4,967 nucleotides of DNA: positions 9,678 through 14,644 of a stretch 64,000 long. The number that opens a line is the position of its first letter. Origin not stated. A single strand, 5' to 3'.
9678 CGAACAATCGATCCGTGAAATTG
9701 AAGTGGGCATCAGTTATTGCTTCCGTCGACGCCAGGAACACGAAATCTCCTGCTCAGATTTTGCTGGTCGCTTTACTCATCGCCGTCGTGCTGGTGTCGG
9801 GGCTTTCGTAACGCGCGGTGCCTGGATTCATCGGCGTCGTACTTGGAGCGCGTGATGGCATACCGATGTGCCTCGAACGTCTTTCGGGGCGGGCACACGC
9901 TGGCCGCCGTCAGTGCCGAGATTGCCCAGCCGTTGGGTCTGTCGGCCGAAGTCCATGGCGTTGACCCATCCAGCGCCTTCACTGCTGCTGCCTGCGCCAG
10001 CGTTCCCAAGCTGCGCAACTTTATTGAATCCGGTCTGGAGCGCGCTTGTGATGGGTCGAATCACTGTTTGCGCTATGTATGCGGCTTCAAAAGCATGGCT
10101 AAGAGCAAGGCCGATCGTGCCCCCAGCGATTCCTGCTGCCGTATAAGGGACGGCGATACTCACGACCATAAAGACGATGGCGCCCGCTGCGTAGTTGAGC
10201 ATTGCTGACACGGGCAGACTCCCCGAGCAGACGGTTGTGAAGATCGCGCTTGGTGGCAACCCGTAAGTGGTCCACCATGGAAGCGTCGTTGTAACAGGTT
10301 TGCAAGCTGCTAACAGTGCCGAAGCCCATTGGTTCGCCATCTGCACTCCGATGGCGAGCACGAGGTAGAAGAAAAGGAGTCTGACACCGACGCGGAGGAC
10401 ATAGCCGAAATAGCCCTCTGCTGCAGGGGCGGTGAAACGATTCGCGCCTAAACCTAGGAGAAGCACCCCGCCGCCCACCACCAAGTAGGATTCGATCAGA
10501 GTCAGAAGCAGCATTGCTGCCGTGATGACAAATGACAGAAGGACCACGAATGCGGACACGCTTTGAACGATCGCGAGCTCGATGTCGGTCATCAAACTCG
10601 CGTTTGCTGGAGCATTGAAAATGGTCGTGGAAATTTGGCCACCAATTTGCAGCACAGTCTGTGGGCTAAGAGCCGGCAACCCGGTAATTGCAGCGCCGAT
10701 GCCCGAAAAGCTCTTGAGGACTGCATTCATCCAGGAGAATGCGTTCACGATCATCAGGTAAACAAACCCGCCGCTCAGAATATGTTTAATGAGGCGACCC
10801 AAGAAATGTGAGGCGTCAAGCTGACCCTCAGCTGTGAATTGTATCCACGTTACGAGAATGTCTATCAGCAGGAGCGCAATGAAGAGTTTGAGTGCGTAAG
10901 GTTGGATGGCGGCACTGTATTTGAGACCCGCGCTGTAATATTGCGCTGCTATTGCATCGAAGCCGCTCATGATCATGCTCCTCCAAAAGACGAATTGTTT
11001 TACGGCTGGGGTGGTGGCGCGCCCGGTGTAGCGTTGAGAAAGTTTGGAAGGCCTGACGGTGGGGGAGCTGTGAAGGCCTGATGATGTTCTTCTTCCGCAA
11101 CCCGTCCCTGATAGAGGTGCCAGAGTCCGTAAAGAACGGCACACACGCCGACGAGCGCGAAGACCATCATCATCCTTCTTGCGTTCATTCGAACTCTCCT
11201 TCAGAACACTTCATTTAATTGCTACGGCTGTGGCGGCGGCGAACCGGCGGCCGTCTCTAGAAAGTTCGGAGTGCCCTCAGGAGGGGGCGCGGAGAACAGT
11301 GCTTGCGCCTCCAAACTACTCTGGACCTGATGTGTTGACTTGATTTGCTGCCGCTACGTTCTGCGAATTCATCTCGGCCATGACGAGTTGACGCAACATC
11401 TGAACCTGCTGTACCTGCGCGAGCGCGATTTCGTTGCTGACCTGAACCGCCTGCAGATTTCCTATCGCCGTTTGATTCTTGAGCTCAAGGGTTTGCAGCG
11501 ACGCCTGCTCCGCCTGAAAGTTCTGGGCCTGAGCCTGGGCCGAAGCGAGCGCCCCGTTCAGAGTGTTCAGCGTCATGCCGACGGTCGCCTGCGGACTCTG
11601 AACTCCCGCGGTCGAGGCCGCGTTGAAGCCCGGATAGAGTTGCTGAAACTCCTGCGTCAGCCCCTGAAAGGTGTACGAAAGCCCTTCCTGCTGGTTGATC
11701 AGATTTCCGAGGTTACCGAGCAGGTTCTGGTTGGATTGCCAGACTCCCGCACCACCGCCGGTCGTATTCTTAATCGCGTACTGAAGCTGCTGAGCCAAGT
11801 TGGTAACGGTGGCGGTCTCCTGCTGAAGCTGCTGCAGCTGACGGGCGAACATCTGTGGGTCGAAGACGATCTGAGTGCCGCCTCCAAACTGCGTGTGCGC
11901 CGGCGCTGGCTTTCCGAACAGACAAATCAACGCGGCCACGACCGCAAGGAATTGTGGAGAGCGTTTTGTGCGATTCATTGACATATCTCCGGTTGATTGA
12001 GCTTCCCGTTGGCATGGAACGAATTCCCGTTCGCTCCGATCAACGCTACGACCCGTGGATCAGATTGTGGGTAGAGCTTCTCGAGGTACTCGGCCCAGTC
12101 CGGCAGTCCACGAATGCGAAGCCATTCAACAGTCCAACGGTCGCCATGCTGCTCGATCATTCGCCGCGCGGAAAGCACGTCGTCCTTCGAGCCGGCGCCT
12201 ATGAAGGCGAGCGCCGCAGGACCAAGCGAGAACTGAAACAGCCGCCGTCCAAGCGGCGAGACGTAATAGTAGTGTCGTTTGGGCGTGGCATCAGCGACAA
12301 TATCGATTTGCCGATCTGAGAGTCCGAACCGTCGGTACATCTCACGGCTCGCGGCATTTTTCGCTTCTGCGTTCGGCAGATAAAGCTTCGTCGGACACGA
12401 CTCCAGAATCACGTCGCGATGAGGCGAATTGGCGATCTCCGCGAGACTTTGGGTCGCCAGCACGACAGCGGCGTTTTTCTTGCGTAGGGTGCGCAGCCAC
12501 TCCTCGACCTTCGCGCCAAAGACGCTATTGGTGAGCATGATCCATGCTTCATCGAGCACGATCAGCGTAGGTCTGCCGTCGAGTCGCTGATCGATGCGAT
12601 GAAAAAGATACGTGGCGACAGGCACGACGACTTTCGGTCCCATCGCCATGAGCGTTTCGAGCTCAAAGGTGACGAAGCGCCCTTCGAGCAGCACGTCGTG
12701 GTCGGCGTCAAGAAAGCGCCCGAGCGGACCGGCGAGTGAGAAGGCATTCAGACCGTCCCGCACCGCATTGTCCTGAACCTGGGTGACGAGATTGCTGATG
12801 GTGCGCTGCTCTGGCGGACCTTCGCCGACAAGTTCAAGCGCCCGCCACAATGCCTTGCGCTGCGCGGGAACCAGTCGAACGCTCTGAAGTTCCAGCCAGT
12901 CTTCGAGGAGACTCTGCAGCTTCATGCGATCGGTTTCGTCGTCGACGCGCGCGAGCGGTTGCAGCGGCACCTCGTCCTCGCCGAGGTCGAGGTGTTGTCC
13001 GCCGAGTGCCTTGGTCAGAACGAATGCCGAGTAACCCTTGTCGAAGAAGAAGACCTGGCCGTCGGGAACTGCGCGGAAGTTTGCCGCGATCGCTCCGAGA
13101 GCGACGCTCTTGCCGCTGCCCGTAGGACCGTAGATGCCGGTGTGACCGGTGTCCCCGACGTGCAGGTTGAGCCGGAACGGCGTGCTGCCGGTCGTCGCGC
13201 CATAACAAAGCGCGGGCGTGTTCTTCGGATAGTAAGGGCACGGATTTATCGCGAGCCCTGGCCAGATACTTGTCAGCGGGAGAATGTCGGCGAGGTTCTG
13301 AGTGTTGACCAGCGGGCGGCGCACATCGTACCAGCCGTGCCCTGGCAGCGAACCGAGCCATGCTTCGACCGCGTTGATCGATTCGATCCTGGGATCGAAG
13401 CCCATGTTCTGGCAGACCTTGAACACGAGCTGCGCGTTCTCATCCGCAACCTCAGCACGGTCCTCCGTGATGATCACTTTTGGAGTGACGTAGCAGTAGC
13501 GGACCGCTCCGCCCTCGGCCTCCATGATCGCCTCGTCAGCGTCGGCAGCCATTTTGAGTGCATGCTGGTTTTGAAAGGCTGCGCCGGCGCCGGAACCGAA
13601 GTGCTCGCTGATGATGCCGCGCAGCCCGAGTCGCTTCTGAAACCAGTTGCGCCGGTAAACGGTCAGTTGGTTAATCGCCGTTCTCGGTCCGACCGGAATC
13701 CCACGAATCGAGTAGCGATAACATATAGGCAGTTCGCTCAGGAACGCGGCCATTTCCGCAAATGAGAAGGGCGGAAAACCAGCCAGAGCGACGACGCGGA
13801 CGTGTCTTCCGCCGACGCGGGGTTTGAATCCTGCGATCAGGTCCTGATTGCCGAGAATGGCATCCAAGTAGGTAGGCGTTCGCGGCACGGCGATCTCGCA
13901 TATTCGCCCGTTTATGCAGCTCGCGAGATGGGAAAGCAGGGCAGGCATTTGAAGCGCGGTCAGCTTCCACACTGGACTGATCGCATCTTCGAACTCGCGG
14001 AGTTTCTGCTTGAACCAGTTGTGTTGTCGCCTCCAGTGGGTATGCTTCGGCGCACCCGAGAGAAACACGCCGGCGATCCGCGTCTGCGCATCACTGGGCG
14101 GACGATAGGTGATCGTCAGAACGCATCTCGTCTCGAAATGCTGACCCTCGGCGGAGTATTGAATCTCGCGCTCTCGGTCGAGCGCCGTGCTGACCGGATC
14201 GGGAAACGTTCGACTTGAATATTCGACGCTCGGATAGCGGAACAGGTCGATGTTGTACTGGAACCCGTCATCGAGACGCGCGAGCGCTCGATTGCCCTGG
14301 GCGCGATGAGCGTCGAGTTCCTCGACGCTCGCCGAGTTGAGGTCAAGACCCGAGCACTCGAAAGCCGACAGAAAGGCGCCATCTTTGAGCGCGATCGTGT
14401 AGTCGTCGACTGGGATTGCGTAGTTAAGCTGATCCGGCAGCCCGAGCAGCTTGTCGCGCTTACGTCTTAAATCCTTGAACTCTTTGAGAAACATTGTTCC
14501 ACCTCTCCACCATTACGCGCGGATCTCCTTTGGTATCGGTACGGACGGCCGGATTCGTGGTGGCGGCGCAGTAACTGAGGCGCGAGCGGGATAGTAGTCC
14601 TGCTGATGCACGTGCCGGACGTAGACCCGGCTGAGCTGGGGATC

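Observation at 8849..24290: Degraded integrated conjugative element: IncQ-type RepB' primase plus a complete P-type Trb/Tra T4SS gene set in non-canonical order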

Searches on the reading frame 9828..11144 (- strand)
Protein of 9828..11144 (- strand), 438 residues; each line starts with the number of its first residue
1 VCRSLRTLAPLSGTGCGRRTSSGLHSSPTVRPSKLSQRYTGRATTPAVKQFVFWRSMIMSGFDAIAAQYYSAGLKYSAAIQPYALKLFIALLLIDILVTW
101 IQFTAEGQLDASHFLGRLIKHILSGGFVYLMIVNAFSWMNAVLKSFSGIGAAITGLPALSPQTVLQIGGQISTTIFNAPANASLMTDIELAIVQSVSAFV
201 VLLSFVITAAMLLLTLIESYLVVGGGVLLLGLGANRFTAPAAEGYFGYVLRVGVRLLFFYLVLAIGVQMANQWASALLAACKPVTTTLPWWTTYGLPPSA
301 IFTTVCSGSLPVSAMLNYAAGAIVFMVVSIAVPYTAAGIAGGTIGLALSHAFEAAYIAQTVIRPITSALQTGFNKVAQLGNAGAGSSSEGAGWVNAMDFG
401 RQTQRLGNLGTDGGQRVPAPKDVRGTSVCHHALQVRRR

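Call 6: search_protein_families(library=pfam, proteins=[window:9828-11144:-], max_evalue=0.01)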
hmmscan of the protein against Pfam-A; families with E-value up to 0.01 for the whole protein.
window:9828-11144:- (438 aa): 1 family
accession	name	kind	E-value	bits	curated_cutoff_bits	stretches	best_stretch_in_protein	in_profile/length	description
PF04610.19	TrbL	-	8.3e-21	75.2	25.9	1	96-280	5-190/215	TrbL/VirB6 plasmid conjugal transfer protein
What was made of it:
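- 9754..10976 (-): trbL (VirB6-like). A -1 deletion near 9862 changes the last ~25-30 residues, so the raw ORF ends at 9828. PF04610 (call 6).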

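Call 25: search_protein_families(library=ncbifam, proteins=[window:9828-11144:-], max_evalue=0.001)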
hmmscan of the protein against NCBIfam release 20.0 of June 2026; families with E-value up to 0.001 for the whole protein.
window:9828-11144:- (438 aa): 3 families
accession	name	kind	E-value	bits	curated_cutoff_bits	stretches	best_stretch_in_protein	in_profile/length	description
TIGR02783.1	TrbL_P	equivalog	3.1e-37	128.5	128.85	1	71-288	16-230/298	P-type conjugative transfer protein TrbL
NF010415.0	PRK13841.1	subfamily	1.2e-11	44.4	517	1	70-286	40-251/393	conjugal transfer protein TrbL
NF010449.0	PRK13875.1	subfamily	1.1e-08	34.6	442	1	90-395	35-345/443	conjugal transfer protein TrbL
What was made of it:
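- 9754..10976 (-): TIGR02783 scores 128.5 bits against a cut-off of 128.85 (call 25).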

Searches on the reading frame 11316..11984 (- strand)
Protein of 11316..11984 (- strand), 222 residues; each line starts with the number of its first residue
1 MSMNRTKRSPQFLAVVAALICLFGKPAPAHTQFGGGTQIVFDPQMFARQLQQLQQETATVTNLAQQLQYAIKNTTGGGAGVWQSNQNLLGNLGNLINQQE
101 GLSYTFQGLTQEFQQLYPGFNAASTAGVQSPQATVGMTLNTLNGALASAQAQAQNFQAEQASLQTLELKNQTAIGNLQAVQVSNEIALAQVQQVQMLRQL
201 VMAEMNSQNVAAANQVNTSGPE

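Call 6: search_protein_families(library=pfam, proteins=[window:11316-11984:-], max_evalue=0.01)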
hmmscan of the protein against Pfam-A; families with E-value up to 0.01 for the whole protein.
window:11316-11984:- (222 aa): 0 families

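Call 25: search_protein_families(library=ncbifam, proteins=[window:11316-11984:-], max_evalue=0.001)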
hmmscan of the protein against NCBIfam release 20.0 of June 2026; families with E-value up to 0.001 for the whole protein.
window:11316-11984:- (222 aa): 3 families
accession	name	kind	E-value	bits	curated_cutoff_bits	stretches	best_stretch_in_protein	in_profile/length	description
TIGR02780.1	TrbJ_Ti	equivalog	4.4e-24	85.3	100.55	1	36-217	38-226/253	P-type conjugative transfer protein TrbJ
NF010448.0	PRK13874.1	subfamily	2.7e-16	59.3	225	1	14-217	10-217/246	conjugal transfer protein TrbJ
NF010416.0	PRK13842.1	subfamily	3.1e-12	46.3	360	1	47-205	61-225/267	conjugal transfer protein TrbJ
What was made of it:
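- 11222..11984 (-): trbJ (VirB5-like). A +1 insertion at 11332 removes the last ~30 residues. TIGR02780 scores 85 bits, below its cut-off of 100 (call 25).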

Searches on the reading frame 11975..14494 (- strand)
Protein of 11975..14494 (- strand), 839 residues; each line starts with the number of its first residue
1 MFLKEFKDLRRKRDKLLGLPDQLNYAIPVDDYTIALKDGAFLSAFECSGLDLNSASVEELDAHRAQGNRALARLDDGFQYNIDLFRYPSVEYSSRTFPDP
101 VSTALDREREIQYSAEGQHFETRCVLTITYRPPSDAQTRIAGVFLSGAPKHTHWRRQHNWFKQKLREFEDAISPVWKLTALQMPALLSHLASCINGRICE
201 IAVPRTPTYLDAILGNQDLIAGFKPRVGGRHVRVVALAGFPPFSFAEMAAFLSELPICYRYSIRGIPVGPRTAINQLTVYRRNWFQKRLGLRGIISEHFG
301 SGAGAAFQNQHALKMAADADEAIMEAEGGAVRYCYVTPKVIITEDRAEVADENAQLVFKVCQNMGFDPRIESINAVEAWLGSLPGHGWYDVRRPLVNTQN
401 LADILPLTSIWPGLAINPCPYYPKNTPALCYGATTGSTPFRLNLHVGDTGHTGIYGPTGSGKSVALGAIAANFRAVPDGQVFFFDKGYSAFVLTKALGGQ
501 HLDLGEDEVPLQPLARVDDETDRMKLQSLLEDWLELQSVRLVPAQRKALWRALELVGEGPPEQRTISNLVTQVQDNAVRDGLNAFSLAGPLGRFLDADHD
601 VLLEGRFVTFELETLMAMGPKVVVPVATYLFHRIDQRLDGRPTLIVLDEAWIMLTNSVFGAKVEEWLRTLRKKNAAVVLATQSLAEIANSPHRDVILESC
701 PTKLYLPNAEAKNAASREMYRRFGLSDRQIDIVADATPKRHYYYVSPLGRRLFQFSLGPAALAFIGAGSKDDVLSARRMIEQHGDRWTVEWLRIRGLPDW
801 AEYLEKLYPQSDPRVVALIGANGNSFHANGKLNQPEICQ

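Call 6: search_protein_families(library=pfam, proteins=[window:11975-14494:-], max_evalue=0.01)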
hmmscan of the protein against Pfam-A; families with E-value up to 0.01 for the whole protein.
window:11975-14494:- (839 aa): 6 families
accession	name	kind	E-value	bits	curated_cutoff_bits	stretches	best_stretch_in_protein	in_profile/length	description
PF19044.6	P-loop_TraG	-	2.1e-09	37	25.8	1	588-733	194-342/413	TraG P-loop domain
PF03135.19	CagE_TrbE_VirB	-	7.1e-06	26.6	21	1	310-387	122-199/204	CagE, TrbE, VirB family, component of type IV transporter system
PF12846.13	AAA_10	-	6.8e-05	22.5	27.5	1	643-694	242-293/362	AAA-like domain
PF25199.1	nSTAND_NTPase5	-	0.00018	21.8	34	1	453-553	45-140/145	Novel STAND NTPase 5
PF00005.33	ABC_tran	-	0.0078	17.3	25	0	442-531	4-80/137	ABC transporter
PF00270.35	DEAD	-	0.0079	16.4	26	0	620-680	95-156/167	DEAD/DEAH box helicase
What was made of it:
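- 11975..14494 (-): trbE (VirB4 ATPase), intact at 839 aa. PF03135 and PF19044 (call 6).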

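Call 12: find_related_loci(query=window:11975-14494:-, collection=genome_contigs, flank=10000)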
Query window:11975-14494:- (839 aa) in genome_contigs; peptide patterns used: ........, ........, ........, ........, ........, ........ (x = any residue, [..] = any of these).
88 stretches matched a pattern; 52 encode a relative of the query (tblastn E <= 1e-3); 51 distinct loci.
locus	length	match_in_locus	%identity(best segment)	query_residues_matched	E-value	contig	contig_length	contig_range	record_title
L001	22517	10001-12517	95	1-839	0e+0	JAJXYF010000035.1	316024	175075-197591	MAG: Deltaproteobacteria bacterium isolate BP6.bin67 NODE_24_length_316024_cov_4.662472, whole genome shotgun sequence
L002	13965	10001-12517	93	1-839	0e+0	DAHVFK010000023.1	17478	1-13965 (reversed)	MAG TPA_asm: Betaproteobacteria bacterium isolate clean1715 NODE_23_length_17478_cov_5.636447, whole genome shotgun sequ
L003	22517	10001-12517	87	1-839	0e+0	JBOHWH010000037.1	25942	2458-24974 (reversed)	MAG: Candidatus Binataceae bacterium isolate TC-B4_metawrap_bin.9 k127_1146, whole genome shotgun sequence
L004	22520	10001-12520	87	1-839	0e+0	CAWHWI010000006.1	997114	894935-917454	MAG: uncultured delta proteobacterium isolate MFD04463.bin.1.219 genome assembly, contig: contig_9766, whole genome shot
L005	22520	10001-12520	87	1-839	0e+0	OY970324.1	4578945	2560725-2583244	MAG: uncultured delta proteobacterium isolate MFD05502.bin.1.132 genome assembly, chromosome: 1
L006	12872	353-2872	87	1-839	0e+0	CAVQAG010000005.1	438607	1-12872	MAG: uncultured delta proteobacterium isolate MFD09286.bin.2.82 genome assembly, contig: contig_29138, whole genome shot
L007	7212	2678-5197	85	1-839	0e+0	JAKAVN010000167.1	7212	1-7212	MAG: Deltaproteobacteria bacterium isolate YP4.bin102 NODE_14689_length_7212_cov_1.831616, whole genome shotgun sequence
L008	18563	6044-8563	86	1-839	0e+0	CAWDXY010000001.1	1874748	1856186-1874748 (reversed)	MAG: uncultured delta proteobacterium isolate MFD01248.bin.1.21 genome assembly, contig: contig_13844, whole genome shot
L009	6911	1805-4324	85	1-839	0e+0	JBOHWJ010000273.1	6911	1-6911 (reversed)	MAG: Candidatus Binataceae bacterium isolate TC-S_metawrap_bin.57 k127_4395502, whole genome shotgun sequence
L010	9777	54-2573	86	1-839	0e+0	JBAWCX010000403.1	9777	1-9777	MAG: Candidatus Binatus sp. isolate MFD09556_ilm_asm_bin15 k127_169582, whole genome shotgun sequence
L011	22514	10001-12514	85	1-837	0e+0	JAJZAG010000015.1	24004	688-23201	MAG: Deltaproteobacteria bacterium isolate FK5.bin86 NODE_2516_length_24004_cov_2.014072, whole genome shotgun sequence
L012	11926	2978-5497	84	1-839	0e+0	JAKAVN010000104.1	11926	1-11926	MAG: Deltaproteobacteria bacterium isolate YP4.bin102 NODE_7570_length_11926_cov_1.993305, whole genome shotgun sequence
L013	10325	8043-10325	89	1-761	0e+0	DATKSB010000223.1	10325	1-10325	MAG TPA_asm: Candidatus Binataceae bacterium isolate SMAG_U14043 k141_394768, whole genome shotgun sequence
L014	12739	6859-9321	80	1-821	0e+0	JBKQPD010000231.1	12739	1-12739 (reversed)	MAG: Candidatus Binataceae bacterium isolate LAWAr2D2E2F__bin_98 LAWAr2D2E2F_000000255355, whole genome shotgun sequence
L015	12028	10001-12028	97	1-676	0e+0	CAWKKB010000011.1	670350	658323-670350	MAG: uncultured delta proteobacterium isolate MFD00731.bin.2.133 genome assembly, contig: contig_704, whole genome shotg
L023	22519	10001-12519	92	1-839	0e+0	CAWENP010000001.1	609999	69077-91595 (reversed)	MAG: uncultured delta proteobacterium isolate MFD02248.bin.1.176 genome assembly, contig: contig_12187, whole genome sho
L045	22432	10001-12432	61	1-808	8e-156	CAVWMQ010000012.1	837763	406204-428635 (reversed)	MAG: uncultured delta proteobacterium isolate MFD01248.bin.1.68 genome assembly, contig: contig_6181, whole genome shotg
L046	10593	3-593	94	643-839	4e-114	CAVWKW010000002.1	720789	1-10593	MAG: uncultured delta proteobacterium isolate MFD04434.bin.1.117 genome assembly, contig: contig_39996, whole genome sho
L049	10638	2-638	81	628-839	2e-64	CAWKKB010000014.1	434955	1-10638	MAG: uncultured delta proteobacterium isolate MFD00731.bin.2.133 genome assembly, contig: contig_713, whole genome shotg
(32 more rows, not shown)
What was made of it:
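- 11975..14494 (-): 55-97% identical to 51 loci (call 12).
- The modules sit in chromosomal contigs of up to 4.6 Mb (call 12).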

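Call 42: search_protein_families(library=pfam, alignment_id=A2, max_evalue=0.00001)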
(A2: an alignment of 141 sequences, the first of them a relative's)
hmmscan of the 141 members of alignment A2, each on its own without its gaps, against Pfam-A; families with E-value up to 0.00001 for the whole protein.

A. member 1, L001:15152-16156:+ (335 aa): 0 families

B. families by the number of members that match (of 141 scanned): 124 families (the first 25 are shown)
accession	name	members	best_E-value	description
PF00665.32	rve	4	9.1e-27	Integrase core domain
PF00270.35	DEAD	4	1.2e-25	DEAD/DEAH box helicase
PF07804.18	HipA_C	3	8.7e-47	HipA-like C-terminal domain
PF04851.21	ResIII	3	6.8e-36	Type III restriction enzyme, res subunit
PF00436.31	SSB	3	1.3e-34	Single-strand binding protein family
PF10543.14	ORF6N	3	1.1e-32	ORF6N domain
PF13683.12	rve_3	3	2.9e-31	Integrase core domain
PF06114.19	Peptidase_M78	3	4.8e-14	IrrE N-terminal-like domain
PF00873.25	ACR_tran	2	3.6e-227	AcrB/AcrD/AcrF family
PF16576.10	HlyD_D23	2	2.9e-58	Barrel-sandwich domain of CusB or HlyD membrane-fusion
PF08843.17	AbiEii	2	1.3e-47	Nucleotidyl transferase AbiEii toxin, Type IV TA system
PF02321.23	OEP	2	8.6e-46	Outer membrane efflux protein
PF01555.25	N6_N4_Mtase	2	4.4e-35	DNA methylase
PF01548.23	DEDD_Tnp_IS110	2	4.6e-34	Transposase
PF13424.12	TPR_12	2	1.9e-28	Tetratricopeptide repeat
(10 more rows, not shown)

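Call 52: search_protein_families(library=pfam, proteins=[L045:18369-19223:-, L023:19343-21319:-, L023:21319-22467:-, L023:17538-18980:-, L045:21714-22349:+, L023:16617-17228:+, L001:15152-16156:+, L001:20204-22514:+, L049:9200-10363:+, L046:3857-5167:+], max_evalue=0.001)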
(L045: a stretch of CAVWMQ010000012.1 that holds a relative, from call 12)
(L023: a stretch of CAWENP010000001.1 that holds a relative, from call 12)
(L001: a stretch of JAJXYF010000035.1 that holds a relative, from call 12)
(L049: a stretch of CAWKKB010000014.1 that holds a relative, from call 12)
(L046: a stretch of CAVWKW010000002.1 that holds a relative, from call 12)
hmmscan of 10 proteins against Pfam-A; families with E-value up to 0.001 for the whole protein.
L045:18369-19223:- (284 aa): 1 family
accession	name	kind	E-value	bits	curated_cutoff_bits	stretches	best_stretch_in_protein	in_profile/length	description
PF00589.27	Phage_integrase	-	1e-20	74.6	27.1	1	77-243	3-166/172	Phage integrase family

L023:19343-21319:- (658 aa): 1 family
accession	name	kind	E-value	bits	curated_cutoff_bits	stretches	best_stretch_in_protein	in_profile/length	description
PF00589.27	Phage_integrase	-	0.00045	20.5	27.1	0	398-453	113-166/172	Phage integrase family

L023:21319-22467:- (382 aa): 0 families

L023:17538-18980:- (480 aa): 0 families

L045:21714-22349:+ (212 aa): 0 families

L023:16617-17228:+ (204 aa): 2 families
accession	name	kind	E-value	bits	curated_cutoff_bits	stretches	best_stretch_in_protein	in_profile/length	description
PF08401.16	ArdcN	-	1e-33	116.6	22.6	1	2-113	2-123/123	N-terminal domain of anti-restriction factor ArdC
PF18818.7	MPTase-PolyVal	-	2.3e-09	37.9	27.5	1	153-194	12-53/126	Zincin-like metallopeptidase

L001:15152-16156:+ (335 aa): 0 families

L001:20204-22514:+ (770 aa): 2 families
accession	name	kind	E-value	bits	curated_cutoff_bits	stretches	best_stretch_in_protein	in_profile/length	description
PF00270.35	DEAD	-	1.2e-25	90.6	26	1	151-333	2-161/167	DEAD/DEAH box helicase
PF04851.21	ResIII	-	0.00012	22.5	22.5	1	149-300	4-139/164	Type III restriction enzyme, res subunit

L049:9200-10363:+ (388 aa): 2 families
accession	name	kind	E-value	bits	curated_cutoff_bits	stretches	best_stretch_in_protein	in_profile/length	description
PF12710.13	HAD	-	7.5e-11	43.2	27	1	115-319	1-189/189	haloacid dehalogenase-like hydrolase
PF00702.32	Hydrolase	-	1.4e-07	32.5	26.4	1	115-253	4-136/191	haloacid dehalogenase-like hydrolase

L046:3857-5167:+ (437 aa): 1 family
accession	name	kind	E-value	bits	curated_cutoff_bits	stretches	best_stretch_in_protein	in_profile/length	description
PF01555.25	N6_N4_Mtase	-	4.4e-35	122.1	26.7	1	101-352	1-217/221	DNA methylase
